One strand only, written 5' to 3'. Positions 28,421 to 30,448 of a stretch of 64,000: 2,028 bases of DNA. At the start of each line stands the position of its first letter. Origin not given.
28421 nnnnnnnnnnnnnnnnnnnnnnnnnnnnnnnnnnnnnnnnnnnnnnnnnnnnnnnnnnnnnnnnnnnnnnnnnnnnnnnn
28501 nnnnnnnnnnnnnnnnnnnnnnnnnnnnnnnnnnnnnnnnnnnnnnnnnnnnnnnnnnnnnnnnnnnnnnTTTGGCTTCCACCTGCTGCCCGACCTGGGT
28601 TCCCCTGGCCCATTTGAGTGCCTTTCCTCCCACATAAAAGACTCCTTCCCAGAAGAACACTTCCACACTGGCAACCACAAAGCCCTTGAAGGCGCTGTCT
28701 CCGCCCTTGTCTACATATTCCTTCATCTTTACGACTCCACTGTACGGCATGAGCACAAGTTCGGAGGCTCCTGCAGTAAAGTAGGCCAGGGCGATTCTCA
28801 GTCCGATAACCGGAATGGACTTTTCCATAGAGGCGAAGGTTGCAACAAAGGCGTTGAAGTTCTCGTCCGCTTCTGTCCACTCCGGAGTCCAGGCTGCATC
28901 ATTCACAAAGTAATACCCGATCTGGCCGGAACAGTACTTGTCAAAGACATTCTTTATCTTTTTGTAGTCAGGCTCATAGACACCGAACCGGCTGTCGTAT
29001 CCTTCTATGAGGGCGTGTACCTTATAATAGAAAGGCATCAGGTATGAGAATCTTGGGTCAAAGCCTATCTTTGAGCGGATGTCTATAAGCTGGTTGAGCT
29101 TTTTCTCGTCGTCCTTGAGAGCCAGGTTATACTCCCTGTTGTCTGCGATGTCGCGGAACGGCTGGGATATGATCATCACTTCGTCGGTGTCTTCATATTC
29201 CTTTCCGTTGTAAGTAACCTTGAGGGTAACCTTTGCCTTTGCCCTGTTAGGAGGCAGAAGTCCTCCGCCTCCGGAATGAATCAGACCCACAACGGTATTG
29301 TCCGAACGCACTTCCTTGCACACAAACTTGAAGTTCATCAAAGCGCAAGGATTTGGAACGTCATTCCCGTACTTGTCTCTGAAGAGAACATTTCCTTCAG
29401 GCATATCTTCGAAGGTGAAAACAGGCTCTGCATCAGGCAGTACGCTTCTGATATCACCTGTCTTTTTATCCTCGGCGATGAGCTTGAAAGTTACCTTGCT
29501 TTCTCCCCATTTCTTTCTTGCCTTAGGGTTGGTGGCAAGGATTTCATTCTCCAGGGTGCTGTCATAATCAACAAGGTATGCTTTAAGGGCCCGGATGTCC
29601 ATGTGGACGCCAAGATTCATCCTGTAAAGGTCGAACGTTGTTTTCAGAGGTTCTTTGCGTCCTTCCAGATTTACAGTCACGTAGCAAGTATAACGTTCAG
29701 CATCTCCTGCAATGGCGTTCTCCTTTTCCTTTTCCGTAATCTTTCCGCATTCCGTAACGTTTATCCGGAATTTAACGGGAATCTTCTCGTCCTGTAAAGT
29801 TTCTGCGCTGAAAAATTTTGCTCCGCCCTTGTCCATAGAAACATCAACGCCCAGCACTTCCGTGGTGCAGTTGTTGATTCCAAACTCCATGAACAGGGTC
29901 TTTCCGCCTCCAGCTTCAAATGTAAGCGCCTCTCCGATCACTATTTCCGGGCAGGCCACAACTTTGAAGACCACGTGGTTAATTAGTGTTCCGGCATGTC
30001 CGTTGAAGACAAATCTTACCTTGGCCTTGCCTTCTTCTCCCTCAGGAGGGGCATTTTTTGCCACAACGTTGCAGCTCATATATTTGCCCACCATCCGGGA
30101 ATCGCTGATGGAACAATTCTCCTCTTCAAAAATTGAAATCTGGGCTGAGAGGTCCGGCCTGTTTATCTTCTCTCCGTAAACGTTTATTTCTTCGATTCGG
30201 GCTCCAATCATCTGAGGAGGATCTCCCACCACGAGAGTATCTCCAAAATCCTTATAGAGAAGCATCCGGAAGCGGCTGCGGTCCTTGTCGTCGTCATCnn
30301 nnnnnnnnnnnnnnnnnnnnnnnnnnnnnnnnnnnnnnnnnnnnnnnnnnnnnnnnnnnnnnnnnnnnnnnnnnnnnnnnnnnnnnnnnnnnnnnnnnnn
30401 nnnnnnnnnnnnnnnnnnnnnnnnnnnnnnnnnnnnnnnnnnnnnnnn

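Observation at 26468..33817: Compact operon of uncharacterised membrane proteins: two zinc-ribbon proteins bracket a 1259-aa giant, with a lectin-like lipoprotein and a mini-TM protein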

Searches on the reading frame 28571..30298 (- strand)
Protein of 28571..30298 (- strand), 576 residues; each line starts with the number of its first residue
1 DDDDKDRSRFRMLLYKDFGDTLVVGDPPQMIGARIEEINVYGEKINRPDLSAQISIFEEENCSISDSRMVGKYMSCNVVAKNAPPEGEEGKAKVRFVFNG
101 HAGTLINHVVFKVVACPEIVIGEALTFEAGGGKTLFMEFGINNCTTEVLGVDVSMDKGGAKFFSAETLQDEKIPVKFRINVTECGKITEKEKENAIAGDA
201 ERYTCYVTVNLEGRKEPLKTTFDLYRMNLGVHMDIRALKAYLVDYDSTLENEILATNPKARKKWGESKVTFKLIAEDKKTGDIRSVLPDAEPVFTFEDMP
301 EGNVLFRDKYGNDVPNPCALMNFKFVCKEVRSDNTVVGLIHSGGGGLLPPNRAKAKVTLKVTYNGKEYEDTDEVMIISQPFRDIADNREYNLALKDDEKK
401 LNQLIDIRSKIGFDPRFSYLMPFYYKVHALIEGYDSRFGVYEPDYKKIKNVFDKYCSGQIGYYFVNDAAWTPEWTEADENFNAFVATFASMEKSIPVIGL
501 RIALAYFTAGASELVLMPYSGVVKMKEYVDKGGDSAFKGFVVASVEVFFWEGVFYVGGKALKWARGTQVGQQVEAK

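Call 43: predict_structure(alignment_id=A4)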
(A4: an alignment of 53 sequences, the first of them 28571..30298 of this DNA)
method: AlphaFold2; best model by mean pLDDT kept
length: 576 residues; sequences in the alignment: 53
mean_pLDDT: 79.3   pTM: 0.60
mean pLDDT of the five models: 79.3, 78.4, 76.1, 76.0, 75.5
residues with pLDDT >= 90: 234; 70-90: 202; 50-70: 55; < 50: 85
segments of 3 or more residues with pLDDT < 50: 1-3, 475-496, 498-519, 535-540, 548-568, 570-576
pLDDT, mean of each block of 10 residues (from residue 1): 64 90 87 92 90 94 92 94 78 93 89 88 93 92 85 90 92 91 87 85 94 87 94 93 86 78 90 92 92 91 64 75 92 95 81 91 94 91 87 92 91 81 78 87 84 79 59 47 37 47 42 45 53 47 50 41 45 47
secondary structure, 60 per line:
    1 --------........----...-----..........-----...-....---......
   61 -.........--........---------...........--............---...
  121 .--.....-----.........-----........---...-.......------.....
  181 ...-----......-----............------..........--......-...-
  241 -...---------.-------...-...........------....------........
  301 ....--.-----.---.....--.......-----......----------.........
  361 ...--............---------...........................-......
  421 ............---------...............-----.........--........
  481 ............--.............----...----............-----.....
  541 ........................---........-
elements in order: E9-16 E21-23 E29-38 E44-46 H48-51 E55-60 E62-70 E73-80 E90-100 E103-114 E118-121 E124-128 E134-142 E148-155 E163-169 E176-183 H189-194 E200-211 E218-227 E230-235 E237-239 E242-244 E262-264 E266-276 E283-286 E293-304 H317-321 E324-330 E336-341 E352-363 E366-377 H387-413 H415-432 H442-456 H462-470 H473-492 H495-507 H519-530 H536-564 H568-575
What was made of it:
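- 29168..30274 (-): D residues 263-631: three tandem Ig-like beta-sandwich domains, predicted cytoplasmic. AlphaFold model with pLDDT about 90 over this part (call 43).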

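Call 46: fold_search(model_id=the predicted structure, library=pdb)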
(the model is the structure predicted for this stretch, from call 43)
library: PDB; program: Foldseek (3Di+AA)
matches with E <= 10: 1930; with E <= 0.001: 639
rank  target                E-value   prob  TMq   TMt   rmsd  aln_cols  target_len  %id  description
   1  5ftx                  6.8e-11  1.00  0.16  0.15  24.1       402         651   11  Structure of surface layer protein SbsC, domains 4-9 (released 2017-02-22)
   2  7aml_A                8.4e-11  1.00  0.18  0.17  14.2       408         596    9  RET/GDNF/GFRa1 extracellular complex Cryo-EM structure (released 2021-01-13)
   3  3f85                  3.3e-10  1.00  0.16  0.19  18.0       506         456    8  Structure of fusion complex of homo trimeric major pilin subunits CfaB of CFA/I fimbirae from ETEC E. coli (released 2009-08-11)
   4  7amk_B                4.1e-10  1.00  0.19  0.21  13.0       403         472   10  Zebrafish RET Cadherin Like Domains 1 to 4. (released 2021-02-03)
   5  7sqc_T1               6.0e-10  1.00  0.20  0.20  15.5       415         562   12  Ciliary C1 central pair apparatus isolated from Chlamydomonas reinhardtii (released 2022-04-13)
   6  7amk_A                7.9e-10  1.00  0.18  0.20  13.8       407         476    9  Zebrafish RET Cadherin Like Domains 1 to 4. (released 2021-02-03)
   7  9g93_A                8.9e-10  1.00  0.17  0.17  32.2       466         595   15  CryoET structure of the in vitro grown Bacillus anthracis Sap S-layer (released 2024-12-18)
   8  5szp_A                9.4e-10  1.00  0.18  0.24  29.2       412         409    9  Protocadherin Gamma B7 extracellular cadherin domains 1-4 P21 crystal form (released 2016-10-19)
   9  5szo_B                1.4e-09  1.00  0.20  0.26  13.6       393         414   12  Protocadherin Gamma B7 extracellular cadherin domains 1-4 P41212 crystal form (released 2016-10-19)
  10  6vfr_A                1.9e-09  1.00  0.18  0.23  29.4       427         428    7  Crystal structure of human protocadherin 18 EC1-EC4 (released 2020-03-11)
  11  6vfw_D                1.9e-09  1.00  0.19  0.24  28.9       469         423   11  Crystal structure of human delta protocadherin 10 EC1-EC4 (released 2020-03-11)
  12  7sqc_T2               2.0e-09  1.00  0.19  0.19  14.9       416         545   12  Ciliary C1 central pair apparatus isolated from Chlamydomonas reinhardtii (released 2022-04-13)
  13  6vfw_C                2.2e-09  1.00  0.19  0.24  30.1       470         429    9  Crystal structure of human delta protocadherin 10 EC1-EC4 (released 2020-03-11)
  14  4fqp_A                2.6e-09  1.00  0.21  0.33  11.8       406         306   10  Crystal structure of human Nectin-like 5 full ectodomain (D1-D3) (released 2012-08-22)
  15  7sqc_T0               2.8e-09  1.00  0.19  0.20  14.8       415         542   13  Ciliary C1 central pair apparatus isolated from Chlamydomonas reinhardtii (released 2022-04-13)
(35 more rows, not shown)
